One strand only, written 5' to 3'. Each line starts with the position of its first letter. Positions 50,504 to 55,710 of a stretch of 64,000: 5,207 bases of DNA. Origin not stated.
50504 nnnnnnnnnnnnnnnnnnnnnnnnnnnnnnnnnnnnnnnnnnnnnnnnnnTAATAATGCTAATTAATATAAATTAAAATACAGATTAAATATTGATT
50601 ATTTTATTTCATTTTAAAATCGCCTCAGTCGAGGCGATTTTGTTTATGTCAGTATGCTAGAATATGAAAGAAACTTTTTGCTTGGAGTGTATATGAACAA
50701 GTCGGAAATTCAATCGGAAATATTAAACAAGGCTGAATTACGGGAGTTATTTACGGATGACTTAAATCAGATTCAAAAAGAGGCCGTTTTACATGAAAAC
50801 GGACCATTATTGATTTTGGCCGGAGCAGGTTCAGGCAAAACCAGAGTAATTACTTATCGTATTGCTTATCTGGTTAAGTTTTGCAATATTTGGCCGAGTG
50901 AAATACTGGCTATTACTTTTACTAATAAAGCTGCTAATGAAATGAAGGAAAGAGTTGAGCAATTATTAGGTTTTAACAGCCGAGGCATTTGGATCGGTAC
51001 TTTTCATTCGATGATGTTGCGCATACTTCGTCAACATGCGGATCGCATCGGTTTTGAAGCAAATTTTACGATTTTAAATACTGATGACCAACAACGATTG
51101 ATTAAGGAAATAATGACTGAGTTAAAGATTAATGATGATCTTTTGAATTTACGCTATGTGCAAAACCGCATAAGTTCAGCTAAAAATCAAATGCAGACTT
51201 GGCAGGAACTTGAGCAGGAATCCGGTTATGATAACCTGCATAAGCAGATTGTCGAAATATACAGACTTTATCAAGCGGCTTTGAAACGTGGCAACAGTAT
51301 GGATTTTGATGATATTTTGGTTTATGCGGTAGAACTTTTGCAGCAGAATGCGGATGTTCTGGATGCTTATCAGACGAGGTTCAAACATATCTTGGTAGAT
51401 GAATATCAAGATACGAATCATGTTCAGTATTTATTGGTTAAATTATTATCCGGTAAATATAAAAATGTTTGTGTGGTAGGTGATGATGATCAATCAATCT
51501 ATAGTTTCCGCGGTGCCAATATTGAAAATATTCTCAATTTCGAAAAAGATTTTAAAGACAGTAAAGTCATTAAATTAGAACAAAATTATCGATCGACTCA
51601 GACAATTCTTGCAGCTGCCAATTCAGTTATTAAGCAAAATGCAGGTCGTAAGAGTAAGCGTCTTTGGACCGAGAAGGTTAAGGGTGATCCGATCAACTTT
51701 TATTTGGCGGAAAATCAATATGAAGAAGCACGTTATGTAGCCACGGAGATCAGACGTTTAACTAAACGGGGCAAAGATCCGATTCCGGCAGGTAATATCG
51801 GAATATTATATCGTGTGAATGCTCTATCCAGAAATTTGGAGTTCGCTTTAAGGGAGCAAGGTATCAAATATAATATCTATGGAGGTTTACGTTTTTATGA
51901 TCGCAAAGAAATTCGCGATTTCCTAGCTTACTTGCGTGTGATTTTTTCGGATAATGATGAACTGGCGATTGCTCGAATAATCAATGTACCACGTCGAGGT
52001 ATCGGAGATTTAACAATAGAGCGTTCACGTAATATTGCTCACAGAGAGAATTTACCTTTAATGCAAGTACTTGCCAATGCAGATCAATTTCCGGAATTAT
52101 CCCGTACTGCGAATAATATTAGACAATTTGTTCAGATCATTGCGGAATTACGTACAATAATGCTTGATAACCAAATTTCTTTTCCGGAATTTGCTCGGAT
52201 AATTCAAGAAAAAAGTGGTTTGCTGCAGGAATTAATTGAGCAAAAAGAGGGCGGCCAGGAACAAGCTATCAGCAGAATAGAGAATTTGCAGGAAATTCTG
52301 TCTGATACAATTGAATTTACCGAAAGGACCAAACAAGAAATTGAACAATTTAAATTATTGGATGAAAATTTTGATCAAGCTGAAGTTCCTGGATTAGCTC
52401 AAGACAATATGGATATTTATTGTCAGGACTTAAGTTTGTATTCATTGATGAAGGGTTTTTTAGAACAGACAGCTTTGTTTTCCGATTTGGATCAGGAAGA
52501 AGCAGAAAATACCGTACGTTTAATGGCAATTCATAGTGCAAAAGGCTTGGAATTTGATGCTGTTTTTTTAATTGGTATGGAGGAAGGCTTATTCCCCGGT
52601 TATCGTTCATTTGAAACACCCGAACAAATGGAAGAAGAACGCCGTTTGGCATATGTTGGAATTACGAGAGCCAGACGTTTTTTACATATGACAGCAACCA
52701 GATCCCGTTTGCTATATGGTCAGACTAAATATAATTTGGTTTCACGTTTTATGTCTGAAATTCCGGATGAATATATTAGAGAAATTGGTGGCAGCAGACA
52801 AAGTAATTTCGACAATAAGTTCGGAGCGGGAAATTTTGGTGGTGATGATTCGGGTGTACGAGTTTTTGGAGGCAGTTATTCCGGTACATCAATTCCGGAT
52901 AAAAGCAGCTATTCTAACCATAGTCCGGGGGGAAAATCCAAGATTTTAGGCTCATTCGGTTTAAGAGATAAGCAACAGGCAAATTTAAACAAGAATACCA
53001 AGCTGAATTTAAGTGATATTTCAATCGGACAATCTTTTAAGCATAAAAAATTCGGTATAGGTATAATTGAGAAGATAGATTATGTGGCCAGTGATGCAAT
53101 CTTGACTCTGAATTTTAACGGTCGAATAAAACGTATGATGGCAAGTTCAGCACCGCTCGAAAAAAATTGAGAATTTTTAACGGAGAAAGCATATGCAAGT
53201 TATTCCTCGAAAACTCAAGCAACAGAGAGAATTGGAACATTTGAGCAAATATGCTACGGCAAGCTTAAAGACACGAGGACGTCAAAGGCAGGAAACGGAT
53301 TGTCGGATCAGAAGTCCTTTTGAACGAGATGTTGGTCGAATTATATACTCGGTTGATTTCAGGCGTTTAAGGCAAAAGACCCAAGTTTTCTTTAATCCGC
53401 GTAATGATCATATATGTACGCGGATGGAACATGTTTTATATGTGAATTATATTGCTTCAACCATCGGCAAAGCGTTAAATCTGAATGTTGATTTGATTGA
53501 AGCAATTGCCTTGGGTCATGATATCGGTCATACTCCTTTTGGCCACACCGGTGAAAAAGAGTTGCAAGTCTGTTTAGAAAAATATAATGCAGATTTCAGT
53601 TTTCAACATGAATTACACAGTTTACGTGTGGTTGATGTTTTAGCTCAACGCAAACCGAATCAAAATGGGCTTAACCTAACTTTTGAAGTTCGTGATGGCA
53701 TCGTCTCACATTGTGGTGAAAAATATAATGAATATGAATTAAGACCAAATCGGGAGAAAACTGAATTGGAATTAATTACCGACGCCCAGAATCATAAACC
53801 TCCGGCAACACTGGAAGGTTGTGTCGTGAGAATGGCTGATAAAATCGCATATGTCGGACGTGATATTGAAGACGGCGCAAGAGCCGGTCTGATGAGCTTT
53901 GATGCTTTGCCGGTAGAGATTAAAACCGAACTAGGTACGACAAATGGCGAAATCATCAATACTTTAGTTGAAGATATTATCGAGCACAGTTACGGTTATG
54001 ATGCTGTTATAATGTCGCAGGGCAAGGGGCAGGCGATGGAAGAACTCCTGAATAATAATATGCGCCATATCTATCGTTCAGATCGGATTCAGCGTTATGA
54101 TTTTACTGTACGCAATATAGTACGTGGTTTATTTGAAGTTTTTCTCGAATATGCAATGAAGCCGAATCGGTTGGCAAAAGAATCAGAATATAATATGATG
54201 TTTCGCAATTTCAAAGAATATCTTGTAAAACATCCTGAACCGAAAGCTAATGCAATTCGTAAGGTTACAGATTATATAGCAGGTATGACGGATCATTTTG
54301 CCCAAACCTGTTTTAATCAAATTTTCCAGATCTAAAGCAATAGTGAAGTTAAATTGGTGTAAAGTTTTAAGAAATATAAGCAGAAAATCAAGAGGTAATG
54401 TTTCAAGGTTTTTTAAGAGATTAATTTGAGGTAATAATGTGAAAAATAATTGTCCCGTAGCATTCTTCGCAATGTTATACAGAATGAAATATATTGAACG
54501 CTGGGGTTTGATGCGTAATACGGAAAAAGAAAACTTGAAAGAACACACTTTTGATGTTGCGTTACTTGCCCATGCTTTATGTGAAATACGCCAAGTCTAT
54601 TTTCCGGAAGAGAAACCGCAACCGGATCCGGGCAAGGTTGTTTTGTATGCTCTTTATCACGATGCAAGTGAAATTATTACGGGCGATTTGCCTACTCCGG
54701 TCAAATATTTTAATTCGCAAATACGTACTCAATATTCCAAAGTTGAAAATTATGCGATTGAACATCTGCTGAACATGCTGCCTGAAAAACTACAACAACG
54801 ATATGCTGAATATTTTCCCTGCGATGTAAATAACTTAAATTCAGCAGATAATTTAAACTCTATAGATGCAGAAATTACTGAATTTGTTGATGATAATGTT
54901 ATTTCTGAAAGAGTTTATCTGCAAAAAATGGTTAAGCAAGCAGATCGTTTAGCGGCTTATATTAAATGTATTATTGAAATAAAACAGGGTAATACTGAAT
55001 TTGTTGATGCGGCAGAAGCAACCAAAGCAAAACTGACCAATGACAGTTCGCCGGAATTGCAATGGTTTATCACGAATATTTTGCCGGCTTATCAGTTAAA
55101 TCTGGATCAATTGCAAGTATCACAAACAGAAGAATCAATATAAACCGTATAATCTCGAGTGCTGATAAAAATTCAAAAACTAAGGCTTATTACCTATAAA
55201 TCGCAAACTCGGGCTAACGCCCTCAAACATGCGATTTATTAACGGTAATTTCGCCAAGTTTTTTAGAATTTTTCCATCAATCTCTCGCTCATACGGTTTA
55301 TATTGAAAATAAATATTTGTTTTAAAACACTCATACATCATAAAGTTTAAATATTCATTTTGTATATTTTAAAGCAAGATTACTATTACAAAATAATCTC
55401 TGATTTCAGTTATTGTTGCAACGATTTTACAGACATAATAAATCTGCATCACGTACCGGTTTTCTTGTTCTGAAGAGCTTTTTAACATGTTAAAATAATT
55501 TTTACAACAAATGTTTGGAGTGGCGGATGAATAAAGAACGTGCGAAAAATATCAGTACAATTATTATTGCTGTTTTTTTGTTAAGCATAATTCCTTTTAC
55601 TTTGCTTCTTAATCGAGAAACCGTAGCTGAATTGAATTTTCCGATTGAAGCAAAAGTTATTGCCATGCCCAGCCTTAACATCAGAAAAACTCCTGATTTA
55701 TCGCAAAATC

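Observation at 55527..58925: Adjacent dockerin-bearing peptidoglycan hydrolase and membrane-anchored cohesin: a non-cellulosomal tethering pair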

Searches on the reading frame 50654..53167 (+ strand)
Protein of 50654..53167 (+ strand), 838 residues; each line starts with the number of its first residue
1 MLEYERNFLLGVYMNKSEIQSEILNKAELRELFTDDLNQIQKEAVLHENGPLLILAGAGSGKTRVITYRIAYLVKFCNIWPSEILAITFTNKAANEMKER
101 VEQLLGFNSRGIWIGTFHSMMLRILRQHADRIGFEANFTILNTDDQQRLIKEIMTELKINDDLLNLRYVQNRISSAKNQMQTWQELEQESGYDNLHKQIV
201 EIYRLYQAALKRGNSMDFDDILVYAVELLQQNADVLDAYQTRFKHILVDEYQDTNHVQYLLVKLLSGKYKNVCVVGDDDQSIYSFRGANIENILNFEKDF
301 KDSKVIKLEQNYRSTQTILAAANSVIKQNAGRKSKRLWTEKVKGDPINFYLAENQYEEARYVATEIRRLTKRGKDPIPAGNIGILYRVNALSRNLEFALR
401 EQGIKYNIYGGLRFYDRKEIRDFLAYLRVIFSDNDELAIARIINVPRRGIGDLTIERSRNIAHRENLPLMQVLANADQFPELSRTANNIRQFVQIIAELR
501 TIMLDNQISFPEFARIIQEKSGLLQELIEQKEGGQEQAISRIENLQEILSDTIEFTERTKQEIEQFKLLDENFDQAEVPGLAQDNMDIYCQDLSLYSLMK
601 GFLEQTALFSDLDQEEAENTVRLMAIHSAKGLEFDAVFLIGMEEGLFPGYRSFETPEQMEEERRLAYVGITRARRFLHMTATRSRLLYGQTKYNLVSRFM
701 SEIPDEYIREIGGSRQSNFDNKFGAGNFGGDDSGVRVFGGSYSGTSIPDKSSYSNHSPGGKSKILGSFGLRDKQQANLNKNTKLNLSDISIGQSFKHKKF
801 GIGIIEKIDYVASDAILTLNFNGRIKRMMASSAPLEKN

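Call 79: search_protein_families(library=pfam, proteins=[window:50654-53167:+], max_evalue=0.0001)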
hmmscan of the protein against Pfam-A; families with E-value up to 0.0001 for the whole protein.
window:50654-53167:+ (838 aa): 6 families
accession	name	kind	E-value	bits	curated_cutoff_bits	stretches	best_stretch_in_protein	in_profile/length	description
PF00580.27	UvrD-helicase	-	2.6e-95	319.6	23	1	37-301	1-271/271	UvrD/REP helicase N-terminal domain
PF13361.12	UvrD_C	-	1.2e-72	245.7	25.6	1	306-683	1-349/350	UvrD-like helicase C-terminal domain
PF13245.12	AAA_19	-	2.5e-24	86.4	25.1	1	41-286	1-134/134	AAA domain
PF13538.12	UvrD_C_2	-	2.6e-08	34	27.4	1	622-678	3-50/52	UvrD-like helicase C-terminal domain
PF21196.3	PcrA_UvrD_tudor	-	1.9e-06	28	23.9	1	791-837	1-48/48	PcrA/UvrD tudor domain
PF01443.25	Viral_helicase1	-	9.9e-06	26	21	0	241-321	58-134/228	Viral superfamily 1 RNA helicase core domain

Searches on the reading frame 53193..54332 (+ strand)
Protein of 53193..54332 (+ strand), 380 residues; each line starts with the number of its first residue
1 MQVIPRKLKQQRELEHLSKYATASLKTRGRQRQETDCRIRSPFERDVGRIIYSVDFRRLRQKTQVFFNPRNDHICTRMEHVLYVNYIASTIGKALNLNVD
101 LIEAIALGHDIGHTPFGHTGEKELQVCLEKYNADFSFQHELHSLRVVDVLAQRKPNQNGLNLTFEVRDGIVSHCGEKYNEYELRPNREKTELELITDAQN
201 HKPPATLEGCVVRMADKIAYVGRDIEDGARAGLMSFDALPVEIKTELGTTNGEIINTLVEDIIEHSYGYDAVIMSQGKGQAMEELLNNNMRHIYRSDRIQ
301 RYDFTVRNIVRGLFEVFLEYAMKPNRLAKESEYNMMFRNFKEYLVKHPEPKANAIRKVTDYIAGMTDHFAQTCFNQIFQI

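Call 79: search_protein_families(library=pfam, proteins=[window:53193-54332:+], max_evalue=0.0001)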
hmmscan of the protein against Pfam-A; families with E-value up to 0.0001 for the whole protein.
window:53193-54332:+ (380 aa): 2 families
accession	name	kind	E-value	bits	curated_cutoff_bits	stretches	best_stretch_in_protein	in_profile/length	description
PF13286.11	HD_assoc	-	3.3e-12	47.2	22.2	1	273-375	2-90/91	Phosphohydrolase-associated domain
PF01966.28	HD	-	5.8e-12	46.4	22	1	77-219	1-114/116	HD domain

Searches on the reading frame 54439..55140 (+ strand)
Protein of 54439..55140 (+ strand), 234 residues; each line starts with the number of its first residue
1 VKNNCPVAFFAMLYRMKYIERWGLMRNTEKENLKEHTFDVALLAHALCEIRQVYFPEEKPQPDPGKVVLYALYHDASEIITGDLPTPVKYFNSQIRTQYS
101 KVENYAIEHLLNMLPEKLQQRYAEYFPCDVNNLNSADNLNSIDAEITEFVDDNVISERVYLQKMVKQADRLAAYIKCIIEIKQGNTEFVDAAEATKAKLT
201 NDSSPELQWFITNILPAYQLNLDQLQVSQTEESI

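Call 79: search_protein_families(library=pfam, proteins=[window:54439-55140:+], max_evalue=0.0001)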
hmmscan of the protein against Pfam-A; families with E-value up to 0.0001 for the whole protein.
window:54439-55140:+ (234 aa): 3 families
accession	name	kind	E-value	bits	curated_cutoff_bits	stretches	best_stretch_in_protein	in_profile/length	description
PF12917.13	YfbR-like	-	9e-66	221.5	25.9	2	9-130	2-119/182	5'-deoxynucleotidase YfbR-like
PF13023.12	HD_3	-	6.1e-13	49.4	22.5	1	15-191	3-146/165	HD domain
PF01966.28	HD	-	1e-05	26.2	22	1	35-83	3-43/116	HD domain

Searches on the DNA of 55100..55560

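Call 57: search_rna_families(source=window, start=55100, end=55560, threshold=evalue, max_evalue=1)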
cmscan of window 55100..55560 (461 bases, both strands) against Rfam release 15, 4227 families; matches with E-value up to 1: 0.
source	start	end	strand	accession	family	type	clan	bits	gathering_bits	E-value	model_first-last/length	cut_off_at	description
